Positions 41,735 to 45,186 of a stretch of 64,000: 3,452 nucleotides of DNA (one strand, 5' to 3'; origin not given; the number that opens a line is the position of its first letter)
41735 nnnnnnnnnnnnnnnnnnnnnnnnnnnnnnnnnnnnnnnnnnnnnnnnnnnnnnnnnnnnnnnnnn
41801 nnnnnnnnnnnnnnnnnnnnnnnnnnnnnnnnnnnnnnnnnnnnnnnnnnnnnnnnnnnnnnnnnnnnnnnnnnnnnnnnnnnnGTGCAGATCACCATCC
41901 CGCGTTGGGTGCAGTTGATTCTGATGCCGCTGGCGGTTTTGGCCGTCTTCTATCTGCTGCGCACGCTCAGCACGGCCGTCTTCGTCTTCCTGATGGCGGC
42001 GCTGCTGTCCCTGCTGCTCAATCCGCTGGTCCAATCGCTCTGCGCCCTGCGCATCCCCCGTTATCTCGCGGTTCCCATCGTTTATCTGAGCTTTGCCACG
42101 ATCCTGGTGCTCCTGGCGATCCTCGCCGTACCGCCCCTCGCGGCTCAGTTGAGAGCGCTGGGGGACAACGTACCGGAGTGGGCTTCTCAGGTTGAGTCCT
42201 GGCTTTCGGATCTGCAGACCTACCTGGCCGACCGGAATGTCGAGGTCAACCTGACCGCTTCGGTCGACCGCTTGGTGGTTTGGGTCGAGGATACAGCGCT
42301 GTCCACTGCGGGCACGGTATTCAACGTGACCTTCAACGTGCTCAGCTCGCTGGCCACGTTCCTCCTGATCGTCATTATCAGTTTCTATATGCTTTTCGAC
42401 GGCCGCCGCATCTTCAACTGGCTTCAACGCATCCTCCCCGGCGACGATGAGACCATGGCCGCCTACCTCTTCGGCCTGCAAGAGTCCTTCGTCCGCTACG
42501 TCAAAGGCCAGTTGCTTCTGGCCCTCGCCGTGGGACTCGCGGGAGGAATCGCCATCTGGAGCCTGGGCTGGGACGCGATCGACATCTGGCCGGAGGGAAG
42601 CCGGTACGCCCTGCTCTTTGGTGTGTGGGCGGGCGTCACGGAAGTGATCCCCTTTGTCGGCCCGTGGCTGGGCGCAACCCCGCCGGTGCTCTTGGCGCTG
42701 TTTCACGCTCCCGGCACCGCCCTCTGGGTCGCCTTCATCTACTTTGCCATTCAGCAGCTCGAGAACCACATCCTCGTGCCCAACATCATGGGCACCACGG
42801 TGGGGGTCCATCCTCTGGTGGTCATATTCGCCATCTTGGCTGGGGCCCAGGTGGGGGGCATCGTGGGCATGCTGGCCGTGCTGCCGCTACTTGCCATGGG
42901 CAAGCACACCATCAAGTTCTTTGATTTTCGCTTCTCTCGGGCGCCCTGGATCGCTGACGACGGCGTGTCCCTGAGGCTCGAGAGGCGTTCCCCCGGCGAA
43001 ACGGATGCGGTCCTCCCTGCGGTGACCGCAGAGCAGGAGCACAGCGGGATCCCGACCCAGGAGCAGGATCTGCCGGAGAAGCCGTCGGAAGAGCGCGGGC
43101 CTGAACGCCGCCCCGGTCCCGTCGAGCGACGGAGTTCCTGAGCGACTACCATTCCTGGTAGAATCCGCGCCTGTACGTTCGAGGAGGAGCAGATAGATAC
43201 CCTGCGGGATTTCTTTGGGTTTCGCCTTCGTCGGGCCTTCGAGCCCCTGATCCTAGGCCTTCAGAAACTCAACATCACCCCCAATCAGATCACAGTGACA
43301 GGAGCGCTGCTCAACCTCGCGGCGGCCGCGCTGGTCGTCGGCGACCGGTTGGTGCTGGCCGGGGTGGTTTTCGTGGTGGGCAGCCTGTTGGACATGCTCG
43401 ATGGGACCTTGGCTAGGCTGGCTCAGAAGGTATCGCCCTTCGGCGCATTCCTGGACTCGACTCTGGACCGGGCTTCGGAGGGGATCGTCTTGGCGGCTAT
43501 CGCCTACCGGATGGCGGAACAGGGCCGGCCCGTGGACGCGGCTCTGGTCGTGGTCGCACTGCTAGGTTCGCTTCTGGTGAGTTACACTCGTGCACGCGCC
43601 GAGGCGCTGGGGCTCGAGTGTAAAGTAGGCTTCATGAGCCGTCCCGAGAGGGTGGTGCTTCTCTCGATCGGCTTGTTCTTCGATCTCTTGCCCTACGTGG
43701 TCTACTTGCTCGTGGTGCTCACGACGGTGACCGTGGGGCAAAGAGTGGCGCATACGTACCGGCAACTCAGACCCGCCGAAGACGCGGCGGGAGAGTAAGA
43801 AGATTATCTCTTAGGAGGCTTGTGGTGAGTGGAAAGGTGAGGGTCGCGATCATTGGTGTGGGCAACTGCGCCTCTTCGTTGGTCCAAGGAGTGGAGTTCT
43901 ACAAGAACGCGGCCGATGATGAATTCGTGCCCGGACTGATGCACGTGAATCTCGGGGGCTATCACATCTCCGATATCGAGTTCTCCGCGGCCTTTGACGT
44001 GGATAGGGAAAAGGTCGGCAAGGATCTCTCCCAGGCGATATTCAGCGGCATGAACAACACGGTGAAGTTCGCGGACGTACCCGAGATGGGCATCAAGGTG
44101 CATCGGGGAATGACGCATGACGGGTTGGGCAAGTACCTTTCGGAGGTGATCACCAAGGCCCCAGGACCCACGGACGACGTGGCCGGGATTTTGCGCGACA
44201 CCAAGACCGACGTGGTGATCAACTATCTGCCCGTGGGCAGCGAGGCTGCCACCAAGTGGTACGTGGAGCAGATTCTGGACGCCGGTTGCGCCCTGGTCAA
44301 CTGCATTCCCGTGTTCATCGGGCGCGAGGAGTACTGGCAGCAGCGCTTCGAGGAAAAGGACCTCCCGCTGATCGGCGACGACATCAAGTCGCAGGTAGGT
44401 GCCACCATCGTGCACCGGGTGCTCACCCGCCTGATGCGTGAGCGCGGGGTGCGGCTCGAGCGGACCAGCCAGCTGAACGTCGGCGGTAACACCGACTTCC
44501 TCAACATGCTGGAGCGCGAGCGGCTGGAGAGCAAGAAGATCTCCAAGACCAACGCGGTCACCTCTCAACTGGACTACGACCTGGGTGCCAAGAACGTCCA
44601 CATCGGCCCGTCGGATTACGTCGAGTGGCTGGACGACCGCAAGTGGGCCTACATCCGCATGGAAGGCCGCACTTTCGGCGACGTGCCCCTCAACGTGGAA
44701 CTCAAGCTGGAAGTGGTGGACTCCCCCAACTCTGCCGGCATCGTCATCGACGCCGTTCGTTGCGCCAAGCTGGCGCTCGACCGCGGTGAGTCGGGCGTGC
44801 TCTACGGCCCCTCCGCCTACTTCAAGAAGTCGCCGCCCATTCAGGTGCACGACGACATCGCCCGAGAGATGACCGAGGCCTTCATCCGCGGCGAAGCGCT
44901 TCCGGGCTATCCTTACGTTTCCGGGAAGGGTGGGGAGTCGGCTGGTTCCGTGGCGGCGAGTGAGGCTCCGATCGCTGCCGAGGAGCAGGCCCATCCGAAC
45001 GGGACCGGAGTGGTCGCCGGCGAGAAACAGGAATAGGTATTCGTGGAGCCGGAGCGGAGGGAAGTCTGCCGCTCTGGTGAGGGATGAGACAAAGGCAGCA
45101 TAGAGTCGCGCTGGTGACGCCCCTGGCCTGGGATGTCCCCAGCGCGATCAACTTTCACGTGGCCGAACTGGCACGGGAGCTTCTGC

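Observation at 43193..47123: pgsA-ino1-[GT4::PHP]: candidate for the elusive phosphatidylinositol-phosphate phosphatase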

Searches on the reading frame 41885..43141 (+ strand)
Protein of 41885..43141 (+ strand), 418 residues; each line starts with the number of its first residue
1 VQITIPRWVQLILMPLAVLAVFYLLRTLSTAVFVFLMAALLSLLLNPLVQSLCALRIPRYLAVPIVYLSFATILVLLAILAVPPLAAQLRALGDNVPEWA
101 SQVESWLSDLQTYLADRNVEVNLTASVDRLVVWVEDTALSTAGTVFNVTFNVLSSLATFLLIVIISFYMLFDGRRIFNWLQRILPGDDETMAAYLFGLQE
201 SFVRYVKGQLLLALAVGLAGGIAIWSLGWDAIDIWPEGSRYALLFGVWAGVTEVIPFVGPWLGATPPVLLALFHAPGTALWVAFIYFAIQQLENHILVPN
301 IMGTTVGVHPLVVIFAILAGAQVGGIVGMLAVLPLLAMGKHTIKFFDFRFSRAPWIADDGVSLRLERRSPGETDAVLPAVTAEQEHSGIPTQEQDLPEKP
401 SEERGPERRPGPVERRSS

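Call 4: search_protein_families(library=pfam, proteins=[window:41885-43141:+], max_evalue=0.01)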
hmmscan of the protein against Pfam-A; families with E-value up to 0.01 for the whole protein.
window:41885-43141:+ (418 aa): 1 family
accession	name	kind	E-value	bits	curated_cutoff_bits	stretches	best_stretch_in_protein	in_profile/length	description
PF01594.21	AI-2E_transport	-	7.3e-58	196.7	34.3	1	13-345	3-325/327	AI-2E family transporter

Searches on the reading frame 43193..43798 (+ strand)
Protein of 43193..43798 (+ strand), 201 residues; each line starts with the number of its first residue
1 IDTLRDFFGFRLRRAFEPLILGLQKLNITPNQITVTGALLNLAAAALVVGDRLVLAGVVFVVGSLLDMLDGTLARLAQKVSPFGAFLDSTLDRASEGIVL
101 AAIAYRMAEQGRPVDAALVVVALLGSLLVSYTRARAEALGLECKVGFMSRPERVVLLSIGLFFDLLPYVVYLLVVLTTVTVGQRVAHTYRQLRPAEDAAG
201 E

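Call 4: search_protein_families(library=pfam, proteins=[window:43193-43798:+], max_evalue=0.01)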
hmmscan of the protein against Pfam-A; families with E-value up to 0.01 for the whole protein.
window:43193-43798:+ (201 aa): 1 family
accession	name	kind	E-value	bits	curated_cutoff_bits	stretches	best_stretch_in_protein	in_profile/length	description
PF01066.26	CDP-OH_P_transf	-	7.9e-19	69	22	1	28-177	2-149/152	CDP-alcohol phosphatidyltransferase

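Call 7: search_protein_families(library=ncbifam, proteins=[window:43193-43798:+], max_evalue=0.01)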
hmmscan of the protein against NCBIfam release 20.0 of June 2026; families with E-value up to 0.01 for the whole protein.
window:43193-43798:+ (201 aa): 10 families
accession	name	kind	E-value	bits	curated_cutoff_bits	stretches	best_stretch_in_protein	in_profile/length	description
NF040950.1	archin_ph_syn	equivalog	4.5e-48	163.6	180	1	13-192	9-191/191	archaetidylinositol phosphate synthase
NF052561.1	PIPSynBT1523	equivalog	3e-40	138.3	350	1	14-162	11-169/232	hypothetical protein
NF045883.1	PIPSynth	equivalog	1.1e-37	129.7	170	1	13-191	8-195/197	phosphatidylinositol phosphate synthase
NF041135.1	IPPtranDIPPsyn_Thcocales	equivalog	7.3e-21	74.6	580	1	27-186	249-414/419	bifunctional L-myo-inositol-1-phosphate cytidylyltransferase/CDP-L-myo-inositol myo-inositolphosphotransferase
TIGR00473.1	pssA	equivalog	1.8e-09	37.9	107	1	36-124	3-88/153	CDP-diacylglycerol--serine O-phosphatidyltransferase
TIGR00560.1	pgsA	equivalog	7.9e-07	29.8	109.1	1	46-146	26-122/183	CDP-diacylglycerol--glycerol-3-phosphate 3-phosphatidyltransferase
NF008090.0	PRK10832.1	equivalog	1.8e-05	24.9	304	1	54-104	33-83/182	CDP-diacylglycerol--glycerol-3-phosphate 3-phosphatidyltransferase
TIGR04217.1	archae_ser_T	exception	4.4e-05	23.3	200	1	25-164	6-143/221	archaetidylserine synthase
NF053678.1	ClpnSynClsA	equivalog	6.1e-05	23.3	240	1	42-106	19-83/180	cardiolipin synthase ClsA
NF038087.1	arch_ser_synth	exception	0.00011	21.9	240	1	30-124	7-102/216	archaetidylserine synthase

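Call 75: search_solved_structures(query=window:43193-43798:+, max_evalue=0.001, show_alignments=3)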
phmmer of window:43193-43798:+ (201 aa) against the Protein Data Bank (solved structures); distinct sequences matched with E-value up to 0.001: 9.
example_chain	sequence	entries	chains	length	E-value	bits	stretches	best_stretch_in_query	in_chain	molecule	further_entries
6h53_A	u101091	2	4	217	3.7e-22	82.5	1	13-171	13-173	CDP-diacylglycerol--inositol 3-phosphatidyltransferase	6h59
6h5a_A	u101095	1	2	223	4.1e-22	82.3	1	13-171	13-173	CDP-diacylglycerol--inositol 3-phosphatidyltransferase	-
5d92_D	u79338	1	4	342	5.4e-21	78.7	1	15-188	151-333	AF2299 protein,Phosphatidylinositol synthase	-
5d91_A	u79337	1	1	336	9.3e-21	77.9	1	15-188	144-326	AF2299 protein,Phosphatidylinositol synthase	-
6wm5_A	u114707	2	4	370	2.9e-20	76.3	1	14-188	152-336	AfCTD-Phosphatidylinositol-phosphate synthase (PIPS) fusion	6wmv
4o6m_A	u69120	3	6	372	5.5e-14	55.8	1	25-135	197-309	AF2299, a CDP-alcohol phosphotransferase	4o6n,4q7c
4mnd_A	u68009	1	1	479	5.2e-11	46.1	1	20-138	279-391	CTP L-myo-inositol-1-phosphate cytidylyltransferase/CDP-L-myo-inositol myo-inositolphospho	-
7pow_A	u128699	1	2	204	0.00024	24.4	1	59-139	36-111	CDP-diacylglycerol--serine O-phosphatidyltransferase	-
7b1k_A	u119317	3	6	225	0.00032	24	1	59-137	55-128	CDP-diacylglycerol--serine O-phosphatidyltransferase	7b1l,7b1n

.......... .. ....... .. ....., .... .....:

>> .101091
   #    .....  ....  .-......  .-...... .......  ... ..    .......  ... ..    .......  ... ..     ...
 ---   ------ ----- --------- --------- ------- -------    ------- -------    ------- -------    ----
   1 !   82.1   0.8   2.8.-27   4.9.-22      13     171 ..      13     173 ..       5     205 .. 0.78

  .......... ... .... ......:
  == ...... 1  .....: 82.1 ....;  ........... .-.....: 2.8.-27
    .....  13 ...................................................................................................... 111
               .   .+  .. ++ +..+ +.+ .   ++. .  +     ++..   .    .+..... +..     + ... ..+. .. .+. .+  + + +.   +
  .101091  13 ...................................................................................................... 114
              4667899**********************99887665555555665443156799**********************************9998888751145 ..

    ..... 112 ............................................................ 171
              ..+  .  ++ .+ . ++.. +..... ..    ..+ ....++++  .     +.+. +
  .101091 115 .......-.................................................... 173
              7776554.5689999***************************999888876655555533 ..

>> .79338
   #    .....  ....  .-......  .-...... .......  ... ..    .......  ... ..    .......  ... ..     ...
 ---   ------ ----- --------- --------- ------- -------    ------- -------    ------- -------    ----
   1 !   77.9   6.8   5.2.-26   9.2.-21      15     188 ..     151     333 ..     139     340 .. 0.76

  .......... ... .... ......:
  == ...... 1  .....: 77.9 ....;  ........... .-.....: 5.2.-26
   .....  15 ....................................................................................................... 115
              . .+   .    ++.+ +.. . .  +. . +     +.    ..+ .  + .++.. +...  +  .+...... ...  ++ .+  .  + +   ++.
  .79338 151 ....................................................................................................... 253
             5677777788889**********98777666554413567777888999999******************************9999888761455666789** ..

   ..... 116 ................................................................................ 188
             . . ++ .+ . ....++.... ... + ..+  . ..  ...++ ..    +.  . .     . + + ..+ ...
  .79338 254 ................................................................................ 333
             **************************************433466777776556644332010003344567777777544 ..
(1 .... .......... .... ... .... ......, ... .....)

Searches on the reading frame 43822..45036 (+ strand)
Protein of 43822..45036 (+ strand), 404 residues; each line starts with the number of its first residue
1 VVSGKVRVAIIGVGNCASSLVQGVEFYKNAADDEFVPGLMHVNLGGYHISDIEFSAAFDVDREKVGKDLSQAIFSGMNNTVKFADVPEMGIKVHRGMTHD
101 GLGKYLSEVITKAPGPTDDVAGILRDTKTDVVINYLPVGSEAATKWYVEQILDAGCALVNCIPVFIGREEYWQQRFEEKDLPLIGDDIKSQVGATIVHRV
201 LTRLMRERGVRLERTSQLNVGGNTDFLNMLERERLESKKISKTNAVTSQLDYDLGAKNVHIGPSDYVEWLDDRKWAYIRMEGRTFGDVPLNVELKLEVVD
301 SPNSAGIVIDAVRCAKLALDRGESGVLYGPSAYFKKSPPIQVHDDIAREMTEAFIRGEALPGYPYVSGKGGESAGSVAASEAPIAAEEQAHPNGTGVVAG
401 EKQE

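Call 4: search_protein_families(library=pfam, proteins=[window:43822-45036:+], max_evalue=0.01)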
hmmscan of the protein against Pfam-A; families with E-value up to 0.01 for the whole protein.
window:43822-45036:+ (404 aa): 1 family
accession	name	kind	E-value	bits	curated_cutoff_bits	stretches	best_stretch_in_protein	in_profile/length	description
PF01658.22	Inos-1-P_synth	-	3.8e-37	127.2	27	1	193-301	1-107/107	Myo-inositol-1-phosphate synthase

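Call 7: search_protein_families(library=ncbifam, proteins=[window:43822-45036:+], max_evalue=0.01)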
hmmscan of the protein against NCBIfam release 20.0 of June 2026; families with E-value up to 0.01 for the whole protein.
window:43822-45036:+ (404 aa): 1 family
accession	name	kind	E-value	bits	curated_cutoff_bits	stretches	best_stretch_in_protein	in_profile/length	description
TIGR03450.1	mycothiol_INO1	equivalog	6.2e-163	542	638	1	6-355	1-355/355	inositol-3-phosphate synthase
